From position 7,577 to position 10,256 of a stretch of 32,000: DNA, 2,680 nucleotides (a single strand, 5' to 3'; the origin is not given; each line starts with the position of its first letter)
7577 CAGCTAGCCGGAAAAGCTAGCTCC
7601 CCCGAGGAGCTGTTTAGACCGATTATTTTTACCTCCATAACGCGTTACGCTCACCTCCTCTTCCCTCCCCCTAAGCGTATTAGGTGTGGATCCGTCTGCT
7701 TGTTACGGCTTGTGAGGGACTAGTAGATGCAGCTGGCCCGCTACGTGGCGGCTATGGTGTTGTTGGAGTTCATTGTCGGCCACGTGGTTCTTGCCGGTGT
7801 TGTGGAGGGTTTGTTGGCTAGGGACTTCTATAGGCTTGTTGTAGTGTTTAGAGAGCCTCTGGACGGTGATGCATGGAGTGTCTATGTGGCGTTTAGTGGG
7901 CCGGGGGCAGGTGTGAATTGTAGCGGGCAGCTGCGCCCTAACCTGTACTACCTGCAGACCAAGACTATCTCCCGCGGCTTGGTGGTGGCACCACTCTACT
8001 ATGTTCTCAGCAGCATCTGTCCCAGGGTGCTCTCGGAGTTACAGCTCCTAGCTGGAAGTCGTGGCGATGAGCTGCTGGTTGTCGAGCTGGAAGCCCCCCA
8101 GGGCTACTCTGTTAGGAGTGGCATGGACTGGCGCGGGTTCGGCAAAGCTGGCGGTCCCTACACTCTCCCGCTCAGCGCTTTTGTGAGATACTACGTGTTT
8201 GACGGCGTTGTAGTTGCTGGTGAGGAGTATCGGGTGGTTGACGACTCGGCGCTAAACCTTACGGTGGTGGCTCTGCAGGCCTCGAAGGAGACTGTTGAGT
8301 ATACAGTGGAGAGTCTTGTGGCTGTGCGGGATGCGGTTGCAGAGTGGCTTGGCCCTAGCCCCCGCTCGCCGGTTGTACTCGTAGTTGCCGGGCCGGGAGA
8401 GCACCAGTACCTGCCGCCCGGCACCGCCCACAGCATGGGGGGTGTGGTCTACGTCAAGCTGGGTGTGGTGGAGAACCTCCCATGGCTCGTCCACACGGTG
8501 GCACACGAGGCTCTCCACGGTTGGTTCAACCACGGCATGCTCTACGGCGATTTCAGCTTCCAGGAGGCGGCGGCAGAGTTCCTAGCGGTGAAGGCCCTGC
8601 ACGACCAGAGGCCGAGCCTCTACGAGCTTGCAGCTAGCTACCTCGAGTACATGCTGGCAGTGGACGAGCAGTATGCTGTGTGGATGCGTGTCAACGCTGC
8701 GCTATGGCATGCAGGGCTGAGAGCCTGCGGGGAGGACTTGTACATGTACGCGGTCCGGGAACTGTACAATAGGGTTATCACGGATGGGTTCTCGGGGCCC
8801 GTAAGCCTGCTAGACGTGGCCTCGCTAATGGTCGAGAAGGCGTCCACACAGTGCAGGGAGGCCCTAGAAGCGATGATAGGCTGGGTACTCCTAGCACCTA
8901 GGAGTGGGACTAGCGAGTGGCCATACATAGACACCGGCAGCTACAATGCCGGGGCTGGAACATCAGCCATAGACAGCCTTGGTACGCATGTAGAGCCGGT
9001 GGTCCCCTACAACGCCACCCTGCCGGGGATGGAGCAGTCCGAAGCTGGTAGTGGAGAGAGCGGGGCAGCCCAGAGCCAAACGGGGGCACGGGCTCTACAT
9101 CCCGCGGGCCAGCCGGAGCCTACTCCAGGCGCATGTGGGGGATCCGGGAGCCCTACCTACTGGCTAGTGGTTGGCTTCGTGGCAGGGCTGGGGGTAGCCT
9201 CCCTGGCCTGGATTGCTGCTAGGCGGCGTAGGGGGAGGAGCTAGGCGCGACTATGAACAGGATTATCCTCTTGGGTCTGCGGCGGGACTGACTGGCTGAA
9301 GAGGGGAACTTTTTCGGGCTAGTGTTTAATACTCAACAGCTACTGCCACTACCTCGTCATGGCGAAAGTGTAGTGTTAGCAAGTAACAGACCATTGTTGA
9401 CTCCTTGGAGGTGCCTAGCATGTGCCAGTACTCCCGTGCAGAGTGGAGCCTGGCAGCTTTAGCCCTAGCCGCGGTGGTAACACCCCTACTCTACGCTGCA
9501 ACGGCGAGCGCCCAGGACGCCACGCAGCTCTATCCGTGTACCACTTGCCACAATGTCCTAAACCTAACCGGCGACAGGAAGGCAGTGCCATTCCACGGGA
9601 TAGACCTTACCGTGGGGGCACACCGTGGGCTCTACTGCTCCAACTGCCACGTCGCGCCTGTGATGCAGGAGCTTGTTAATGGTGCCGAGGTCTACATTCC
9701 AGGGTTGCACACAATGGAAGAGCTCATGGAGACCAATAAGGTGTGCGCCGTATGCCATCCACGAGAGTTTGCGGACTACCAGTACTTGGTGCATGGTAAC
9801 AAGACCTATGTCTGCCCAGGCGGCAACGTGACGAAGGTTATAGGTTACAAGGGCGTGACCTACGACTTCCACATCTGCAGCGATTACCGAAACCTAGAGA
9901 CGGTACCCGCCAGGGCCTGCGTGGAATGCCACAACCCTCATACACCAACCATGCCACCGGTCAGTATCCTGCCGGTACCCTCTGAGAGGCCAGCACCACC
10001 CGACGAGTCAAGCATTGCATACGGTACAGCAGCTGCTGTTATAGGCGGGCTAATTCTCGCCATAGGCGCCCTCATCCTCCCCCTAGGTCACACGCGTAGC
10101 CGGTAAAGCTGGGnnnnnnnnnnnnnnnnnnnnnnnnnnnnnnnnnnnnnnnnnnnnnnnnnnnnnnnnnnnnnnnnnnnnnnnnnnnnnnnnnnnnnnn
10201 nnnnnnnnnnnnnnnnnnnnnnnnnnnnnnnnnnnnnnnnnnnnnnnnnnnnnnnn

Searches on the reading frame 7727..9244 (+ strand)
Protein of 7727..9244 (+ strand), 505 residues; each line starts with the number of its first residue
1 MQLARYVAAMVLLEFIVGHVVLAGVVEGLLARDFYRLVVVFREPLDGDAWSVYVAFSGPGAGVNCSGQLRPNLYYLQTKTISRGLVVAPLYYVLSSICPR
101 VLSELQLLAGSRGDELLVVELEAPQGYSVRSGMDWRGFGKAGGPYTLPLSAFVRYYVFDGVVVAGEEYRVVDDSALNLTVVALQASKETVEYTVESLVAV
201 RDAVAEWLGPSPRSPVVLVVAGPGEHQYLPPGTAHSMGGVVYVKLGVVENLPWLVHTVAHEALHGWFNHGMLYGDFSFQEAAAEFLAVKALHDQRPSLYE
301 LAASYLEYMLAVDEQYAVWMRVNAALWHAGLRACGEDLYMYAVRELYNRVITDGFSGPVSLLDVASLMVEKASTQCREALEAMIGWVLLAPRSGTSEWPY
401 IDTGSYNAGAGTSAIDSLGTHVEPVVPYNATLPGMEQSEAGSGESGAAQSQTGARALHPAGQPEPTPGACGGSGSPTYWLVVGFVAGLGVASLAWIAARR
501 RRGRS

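Call 3: search_protein_families(library=pfam, proteins=[window:7727-9244:+], max_evalue=0.01)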
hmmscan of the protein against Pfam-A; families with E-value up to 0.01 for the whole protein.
window:7727-9244:+ (505 aa): 0 families

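Call 6: search_protein_families(library=ncbifam, proteins=[window:7727-9244:+], max_evalue=0.01)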
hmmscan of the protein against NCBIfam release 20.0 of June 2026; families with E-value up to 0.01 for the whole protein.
window:7727-9244:+ (505 aa): 0 families

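Call 36: find_homologous_proteins(query=window:7727-9244:+, max_evalue=0.001)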
Query window:7727-9244:+ (505 aa): 12 proteins with E <= 0.001 among 8000 candidates.
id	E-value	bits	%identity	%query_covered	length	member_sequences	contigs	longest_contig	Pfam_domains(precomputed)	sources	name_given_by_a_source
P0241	0.0e+0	1132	100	100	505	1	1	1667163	-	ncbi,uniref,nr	ncbi:hypothetical protein [Hyperthermus butylicus]|uniref:Peptidase M1 membrane alanine aminopeptida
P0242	8.9e-144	498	56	75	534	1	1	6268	-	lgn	-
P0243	9.3e-143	495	58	75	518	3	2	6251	-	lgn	-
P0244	4.7e-140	486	54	75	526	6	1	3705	-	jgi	-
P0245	3.2e-137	476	52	86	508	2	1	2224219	-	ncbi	ncbi:hypothetical protein [Pyrodictium abyssi]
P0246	2.5e-135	470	55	75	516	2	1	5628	-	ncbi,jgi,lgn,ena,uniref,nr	ncbi:MAG TPA: hypothetical protein EYH50_00630 [Pyrodictium delaneyi]|uniref:Peptidase M1 membrane a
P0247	2.0e-132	461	46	93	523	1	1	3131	-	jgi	-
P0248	1.9e-97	345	44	75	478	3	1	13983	-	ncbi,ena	-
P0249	2.5e-83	299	44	70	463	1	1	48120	-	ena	-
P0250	6.2e-75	271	45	69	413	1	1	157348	-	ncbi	-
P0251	3.1e-72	262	47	62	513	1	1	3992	-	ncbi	-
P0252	1.4e-71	260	46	64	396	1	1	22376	-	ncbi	-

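Call 44: predict_structure(alignment_id=A2)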
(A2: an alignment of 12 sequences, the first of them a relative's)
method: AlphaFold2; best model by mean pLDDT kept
length: 505 residues; sequences in the alignment: 12
mean_pLDDT: 78.5   pTM: 0.72
mean pLDDT of the five models: 78.5, 78.0, 77.0, 76.9, 76.9
residues with pLDDT >= 90: 266; 70-90: 120; 50-70: 36; < 50: 83
segments of 3 or more residues with pLDDT < 50: 402-476
pLDDT, mean of each block of 10 residues (from residue 1): 70 75 53 84 93 92 93 89 95 96 92 92 97 94 94 93 96 96 88 97 94 95 91 94 90 96 87 81 93 93 88 84 91 92 92 76 94 94 87 61 37 26 24 25 26 28 28 45 76 75 50
secondary structure, 60 per line:
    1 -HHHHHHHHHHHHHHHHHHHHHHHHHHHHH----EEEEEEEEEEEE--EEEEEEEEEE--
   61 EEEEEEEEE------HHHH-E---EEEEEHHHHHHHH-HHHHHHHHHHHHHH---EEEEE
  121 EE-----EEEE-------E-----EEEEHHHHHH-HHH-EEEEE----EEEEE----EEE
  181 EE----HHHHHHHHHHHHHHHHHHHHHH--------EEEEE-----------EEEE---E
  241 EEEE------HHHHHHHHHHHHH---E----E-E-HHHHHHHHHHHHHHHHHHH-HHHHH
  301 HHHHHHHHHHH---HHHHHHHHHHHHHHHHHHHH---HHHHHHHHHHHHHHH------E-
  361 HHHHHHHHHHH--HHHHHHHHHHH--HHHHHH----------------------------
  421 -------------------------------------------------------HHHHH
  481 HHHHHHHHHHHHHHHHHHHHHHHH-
elements in order: H2-30 E35-46 E49-58 E61-69 H76-79 E85-89 H90-97 H99-112 E116-122 E128-131 E145-148 H149-154 E160-164 E169-173 E178-182 H187-208 E217-221 E233-236 E240-244 H251-263 H276-294 H296-311 H315-334 H338-352 H361-371 H374-384 H387-392 H476-504

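Call 47: fold_search(model_id=the predicted structure, library=pdb)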
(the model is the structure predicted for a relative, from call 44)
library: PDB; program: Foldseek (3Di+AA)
matches with E <= 10: 594; with E <= 0.001: 126
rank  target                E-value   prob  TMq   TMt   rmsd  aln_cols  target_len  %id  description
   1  7xyo_B                7.6e-10  1.00  0.37  0.36   9.1       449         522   13  Crystal Structure of a M61 aminopeptidase family member from Myxococcus fulvus (released 2023-06-07)
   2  7xyo_A                1.1e-09  1.00  0.38  0.37   9.1       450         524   13  Crystal Structure of a M61 aminopeptidase family member from Myxococcus fulvus (released 2023-06-07)
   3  3mdj_C                2.3e-09  1.00  0.43  0.29   7.8       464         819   10  ER Aminopeptidase, ERAP1, Bound to the Zinc Aminopeptidase Inhibitor, Bestatin (released 2011-03-30)
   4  3qnf_B                3.5e-09  1.00  0.42  0.28   8.3       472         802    9  Crystal structure of the open state of human endoplasmic reticulum aminopeptidase 1 ERAP1 (released 2011-02-23)
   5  3qnf_A                4.0e-09  1.00  0.43  0.32   8.1       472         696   10  Crystal structure of the open state of human endoplasmic reticulum aminopeptidase 1 ERAP1 (released 2011-02-23)
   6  9gjn_B                5.5e-09  1.00  0.33  0.21  13.6       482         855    9  ERAP1 in complex with 1-[2-(3-oxo-3,4-dihydro-2H-1,4-benzothiazin-4-yl)acetamido]cyclohexane-1-carboxylic acid (released 2025-01-22)
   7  9gk6                  5.8e-09  1.00  0.33  0.21  12.1       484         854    8  ERAP1 in complex with 1-[2-(6-chloro-3-oxo-3,4-dihydro-2H-1,4-benzothiazin-4-yl)acetamido]cyclohexane-1-carboxylic acid (released 2025-01-22)
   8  3qnf_C                6.1e-09  1.00  0.43  0.29   7.6       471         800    9  Crystal structure of the open state of human endoplasmic reticulum aminopeptidase 1 ERAP1 (released 2011-02-23)
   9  9gjs                  9.0e-09  1.00  0.34  0.22  12.3       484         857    8  ERAP1 in complex with 1-[2-(6-bromo-3-oxo-3,4-dihydro-2H-1,4-benzoxazin-4-yl)acetamido]-4,4-difluorocyclohexane-1-carbox (released 2025-01-22)
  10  6mgq_C                1.0e-08  1.00  0.44  0.28   7.4       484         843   10  ERAP1 in the open conformation bound to 10mer phosphinic inhibitor DG014 (released 2019-12-18)
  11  9gke                  1.4e-08  1.00  0.36  0.23  11.1       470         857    9  ERAP1 in complex with 1-[2-(2-oxo-5-phenyl-2,3-dihydro-1,3-benzothiazol-3-yl)acetamido]cyclohexane-1-carboxylic acid (released 2025-01-22)
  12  5k1v_A                1.5e-08  1.00  0.42  0.26   8.4       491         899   10  Crystal structure of Endoplasmic Reticulum aminopeptidase 2 (ERAP2) in complex with a diaminobenzoic acid derivative l (released 2017-03-29)
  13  1z1w                  1.6e-08  1.00  0.42  0.29   7.4       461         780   10  Crystal structures of the tricorn interacting facor F3 from Thermoplasma acidophilum, a zinc aminopeptidase in three dif (released 2005-05-31)
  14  6t6r                  1.6e-08  1.00  0.35  0.22  12.8       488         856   10  Human endoplasmic reticulum aminopeptidase 1 (ERAP1) in complex with (4aR,5S,6R,8S,8aR)-5-(2-(Furan-3-yl)ethyl)-8-hydrox (released 2020-03-18)
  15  6mgq_B                1.7e-08  1.00  0.42  0.27   8.3       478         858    9  ERAP1 in the open conformation bound to 10mer phosphinic inhibitor DG014 (released 2019-12-18)
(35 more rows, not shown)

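Call 62: search_protein_families(library=ncbifam, proteins=[window:7727-9244:+], max_evalue=0.01)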
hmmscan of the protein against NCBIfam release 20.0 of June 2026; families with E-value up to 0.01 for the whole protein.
window:7727-9244:+ (505 aa): 0 families

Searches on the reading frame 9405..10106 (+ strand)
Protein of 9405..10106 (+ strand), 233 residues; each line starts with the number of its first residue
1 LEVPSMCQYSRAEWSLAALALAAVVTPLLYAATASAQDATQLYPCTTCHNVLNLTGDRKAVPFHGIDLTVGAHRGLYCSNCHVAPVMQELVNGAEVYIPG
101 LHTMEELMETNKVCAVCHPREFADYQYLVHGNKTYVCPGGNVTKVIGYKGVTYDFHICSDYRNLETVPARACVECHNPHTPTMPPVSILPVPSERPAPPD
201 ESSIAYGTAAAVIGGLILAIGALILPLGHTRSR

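Call 3: search_protein_families(library=pfam, proteins=[window:9405-10106:+], max_evalue=0.01)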
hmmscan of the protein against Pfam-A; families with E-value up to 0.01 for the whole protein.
window:9405-10106:+ (233 aa): 4 families
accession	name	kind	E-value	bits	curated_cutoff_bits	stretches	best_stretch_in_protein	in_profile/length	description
PF14522.11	Cytochrome_C7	-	4.8e-06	26.7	24.8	0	74-176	12-66/67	Cytochrome c7 and related cytochrome c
PF09699.15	Paired_CXXCH_1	-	0.00014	22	20.6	0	169-182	6-19/41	Doubled CXXCH motif (Paired_CXXCH_1)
PF22113.1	Mtrc-MtrF_II-IV_dom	-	0.00025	21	30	0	40-121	79-166/176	Outer membrane cytochrome MtrC/MtrF-like, domains II/IV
PF22678.1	Cytochrom_c_NrfB-like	-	0.0042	18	27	0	78-121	1-43/89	Cytochrome c-type protein NrfB-like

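Call 6: search_protein_families(library=ncbifam, proteins=[window:9405-10106:+], max_evalue=0.01)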
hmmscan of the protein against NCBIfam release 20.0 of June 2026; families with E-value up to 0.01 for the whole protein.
window:9405-10106:+ (233 aa): 3 families
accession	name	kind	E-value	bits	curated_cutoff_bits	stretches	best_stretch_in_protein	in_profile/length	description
NF008659.0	PRK11659.1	equivalog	2.5e-05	24.1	184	1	41-120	45-119/188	cytochrome c nitrite reductase pentaheme subunit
TIGR03508.1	decahem_SO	subfamily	0.00027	20.5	192.2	1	45-135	5-95/258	DmsE family decaheme c-type cytochrome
TIGR01905.1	paired_CXXCH_1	subfamily_domain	0.0012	18.7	25.2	0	170-182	7-19/41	doubled CXXCH domain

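Call 42: search_solved_structures(query=A3, max_evalue=10, show_alignments=2)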
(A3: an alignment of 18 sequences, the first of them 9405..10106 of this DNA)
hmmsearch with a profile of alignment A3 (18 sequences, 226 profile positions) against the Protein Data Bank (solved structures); distinct sequences matched with E-value up to 10: 29.
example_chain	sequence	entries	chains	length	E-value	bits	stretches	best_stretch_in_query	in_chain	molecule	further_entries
2vr0_A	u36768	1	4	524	0.0003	23.3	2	71-117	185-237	CYTOCHROME C NITRITE REDUCTASE, CATALYTIC SUBUNIT NFRA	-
2j7a_A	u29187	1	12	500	0.00032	23.3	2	71-117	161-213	CYTOCHROME C NITRITE REDUCTASE NRFA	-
1gu6_A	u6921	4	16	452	0.00048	22.7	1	115-174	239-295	CYTOCHROME C552 | Cytochrome c-552 | Cytochrome c nitrite reductase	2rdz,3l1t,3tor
1oah_A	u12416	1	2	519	0.0006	22.4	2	69-118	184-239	CYTOCHROME C NITRITE REDUCTASE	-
2rf7_A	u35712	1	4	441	0.00065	22.3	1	115-174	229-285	Cytochrome c-552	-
4wjy_A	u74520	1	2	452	0.00067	22.2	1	115-174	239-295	Cytochrome c-552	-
1qdb_A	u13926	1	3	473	0.0015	21.1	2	72-117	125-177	CYTOCHROME C NITRITE REDUCTASE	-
6r2q_A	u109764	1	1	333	0.0024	20.4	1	28-178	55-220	Cystathionine beta-synthase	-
3bng_A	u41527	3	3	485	0.0038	19.7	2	72-117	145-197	Cytochrome c-552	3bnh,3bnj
1fs7_A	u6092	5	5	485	0.0048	19.4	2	72-117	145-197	CYTOCHROME C NITRITE REDUCTASE | Cytochrome c-552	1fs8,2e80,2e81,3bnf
1fs9_A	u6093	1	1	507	0.0053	19.3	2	72-117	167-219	CYTOCHROME C NITRITE REDUCTASE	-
3ubr_A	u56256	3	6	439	0.0069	18.9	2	72-118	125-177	Cytochrome c-552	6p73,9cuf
4q0t_A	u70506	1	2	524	0.019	17.4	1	59-125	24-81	Eight-heme nitrite reductase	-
3owm_A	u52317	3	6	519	0.019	17.4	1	64-125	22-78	Eight-heme nitrite reductase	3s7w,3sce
3rkh_A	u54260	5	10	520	0.02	17.4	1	64-125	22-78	Eight-heme nitrite reductase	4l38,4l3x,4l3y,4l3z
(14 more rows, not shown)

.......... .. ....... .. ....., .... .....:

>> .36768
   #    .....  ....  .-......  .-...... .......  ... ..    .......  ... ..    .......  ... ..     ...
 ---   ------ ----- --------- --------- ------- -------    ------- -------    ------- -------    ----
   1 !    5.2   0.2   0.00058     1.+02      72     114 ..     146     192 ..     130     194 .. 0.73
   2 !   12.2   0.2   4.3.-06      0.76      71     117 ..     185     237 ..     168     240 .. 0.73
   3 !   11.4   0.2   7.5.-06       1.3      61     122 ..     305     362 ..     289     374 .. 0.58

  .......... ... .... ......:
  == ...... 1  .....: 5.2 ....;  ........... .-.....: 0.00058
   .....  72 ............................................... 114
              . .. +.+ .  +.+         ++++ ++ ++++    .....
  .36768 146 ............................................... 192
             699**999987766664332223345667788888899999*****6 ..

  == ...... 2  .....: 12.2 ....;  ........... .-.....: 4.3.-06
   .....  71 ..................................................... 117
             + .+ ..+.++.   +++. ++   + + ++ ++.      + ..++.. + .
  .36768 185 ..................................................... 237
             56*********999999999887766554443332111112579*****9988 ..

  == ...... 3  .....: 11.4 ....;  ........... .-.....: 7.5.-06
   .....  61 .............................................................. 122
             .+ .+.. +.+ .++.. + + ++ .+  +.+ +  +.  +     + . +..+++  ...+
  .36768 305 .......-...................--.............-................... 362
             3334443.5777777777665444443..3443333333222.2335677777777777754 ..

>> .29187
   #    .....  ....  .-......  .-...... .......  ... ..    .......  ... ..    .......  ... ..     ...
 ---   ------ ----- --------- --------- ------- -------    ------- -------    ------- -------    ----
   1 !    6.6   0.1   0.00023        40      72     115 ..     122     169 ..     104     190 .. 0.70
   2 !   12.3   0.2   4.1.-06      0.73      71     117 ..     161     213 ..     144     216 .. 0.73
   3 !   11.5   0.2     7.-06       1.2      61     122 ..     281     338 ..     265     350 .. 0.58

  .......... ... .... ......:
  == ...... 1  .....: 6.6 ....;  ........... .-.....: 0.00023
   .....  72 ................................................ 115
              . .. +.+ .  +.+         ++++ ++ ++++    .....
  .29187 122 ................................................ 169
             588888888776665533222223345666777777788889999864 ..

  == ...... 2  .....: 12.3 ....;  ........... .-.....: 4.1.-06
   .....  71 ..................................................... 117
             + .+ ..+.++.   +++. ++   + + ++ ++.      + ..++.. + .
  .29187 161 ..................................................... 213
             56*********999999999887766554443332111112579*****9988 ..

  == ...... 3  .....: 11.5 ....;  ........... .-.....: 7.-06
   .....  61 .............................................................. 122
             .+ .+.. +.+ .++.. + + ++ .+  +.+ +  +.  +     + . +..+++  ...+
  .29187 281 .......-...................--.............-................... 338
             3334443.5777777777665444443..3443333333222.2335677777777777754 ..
